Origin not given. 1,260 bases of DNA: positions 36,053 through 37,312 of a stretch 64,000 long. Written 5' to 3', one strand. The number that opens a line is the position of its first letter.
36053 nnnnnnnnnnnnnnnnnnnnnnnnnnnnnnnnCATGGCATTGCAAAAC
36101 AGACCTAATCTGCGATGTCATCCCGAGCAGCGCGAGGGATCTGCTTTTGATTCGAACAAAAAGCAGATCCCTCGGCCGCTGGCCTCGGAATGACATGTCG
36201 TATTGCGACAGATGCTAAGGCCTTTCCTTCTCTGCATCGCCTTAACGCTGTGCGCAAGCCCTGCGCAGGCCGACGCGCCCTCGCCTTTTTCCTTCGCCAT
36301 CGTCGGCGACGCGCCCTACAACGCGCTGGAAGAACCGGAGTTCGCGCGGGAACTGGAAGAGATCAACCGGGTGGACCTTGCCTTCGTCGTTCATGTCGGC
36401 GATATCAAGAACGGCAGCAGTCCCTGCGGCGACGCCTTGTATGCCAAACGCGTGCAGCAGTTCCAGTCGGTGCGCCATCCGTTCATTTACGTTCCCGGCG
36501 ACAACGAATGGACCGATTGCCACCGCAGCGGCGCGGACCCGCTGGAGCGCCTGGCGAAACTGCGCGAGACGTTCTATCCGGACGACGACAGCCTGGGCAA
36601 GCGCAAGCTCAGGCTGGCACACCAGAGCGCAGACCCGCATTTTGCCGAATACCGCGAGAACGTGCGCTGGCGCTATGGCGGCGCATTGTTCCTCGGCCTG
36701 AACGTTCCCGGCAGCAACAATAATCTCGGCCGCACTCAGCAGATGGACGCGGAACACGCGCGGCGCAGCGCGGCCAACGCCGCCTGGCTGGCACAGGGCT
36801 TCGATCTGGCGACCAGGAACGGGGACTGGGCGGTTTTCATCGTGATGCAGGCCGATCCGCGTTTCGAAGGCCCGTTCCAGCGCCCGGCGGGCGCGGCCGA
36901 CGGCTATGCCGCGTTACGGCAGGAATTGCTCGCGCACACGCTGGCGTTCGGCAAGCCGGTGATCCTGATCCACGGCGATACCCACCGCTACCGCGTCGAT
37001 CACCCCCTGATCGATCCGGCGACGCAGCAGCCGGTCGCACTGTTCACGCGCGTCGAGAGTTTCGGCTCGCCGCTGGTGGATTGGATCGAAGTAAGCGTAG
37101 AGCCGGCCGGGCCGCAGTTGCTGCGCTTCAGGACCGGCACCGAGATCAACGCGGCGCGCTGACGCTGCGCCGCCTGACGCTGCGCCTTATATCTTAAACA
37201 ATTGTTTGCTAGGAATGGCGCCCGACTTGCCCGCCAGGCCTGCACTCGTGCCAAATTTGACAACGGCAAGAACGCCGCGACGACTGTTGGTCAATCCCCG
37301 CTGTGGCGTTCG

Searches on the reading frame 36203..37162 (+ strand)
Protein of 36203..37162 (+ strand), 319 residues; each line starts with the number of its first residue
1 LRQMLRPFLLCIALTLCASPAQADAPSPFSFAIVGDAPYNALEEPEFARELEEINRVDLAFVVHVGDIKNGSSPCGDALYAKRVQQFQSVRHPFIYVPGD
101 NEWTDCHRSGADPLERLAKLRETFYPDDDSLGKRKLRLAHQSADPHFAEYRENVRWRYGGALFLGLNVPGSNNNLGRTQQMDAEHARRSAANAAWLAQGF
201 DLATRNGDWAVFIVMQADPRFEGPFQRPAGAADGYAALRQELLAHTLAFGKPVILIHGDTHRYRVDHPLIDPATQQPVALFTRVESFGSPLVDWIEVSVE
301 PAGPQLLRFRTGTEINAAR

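Call 34: search_protein_families(library=pfam, proteins=[window:36203-37162:+], max_evalue=0.00001)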
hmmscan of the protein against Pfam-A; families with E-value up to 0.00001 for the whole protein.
window:36203-37162:+ (319 aa): 0 families

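Call 36: search_protein_families(library=pfam, proteins=[window:36203-37162:+], max_evalue=0.001)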
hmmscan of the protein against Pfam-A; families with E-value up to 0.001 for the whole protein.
window:36203-37162:+ (319 aa): 1 family
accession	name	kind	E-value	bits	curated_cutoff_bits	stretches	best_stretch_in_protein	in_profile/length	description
PF00149.33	Metallophos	-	0.00038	21.4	21.5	1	45-263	16-191/191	Calcineurin-like phosphoesterase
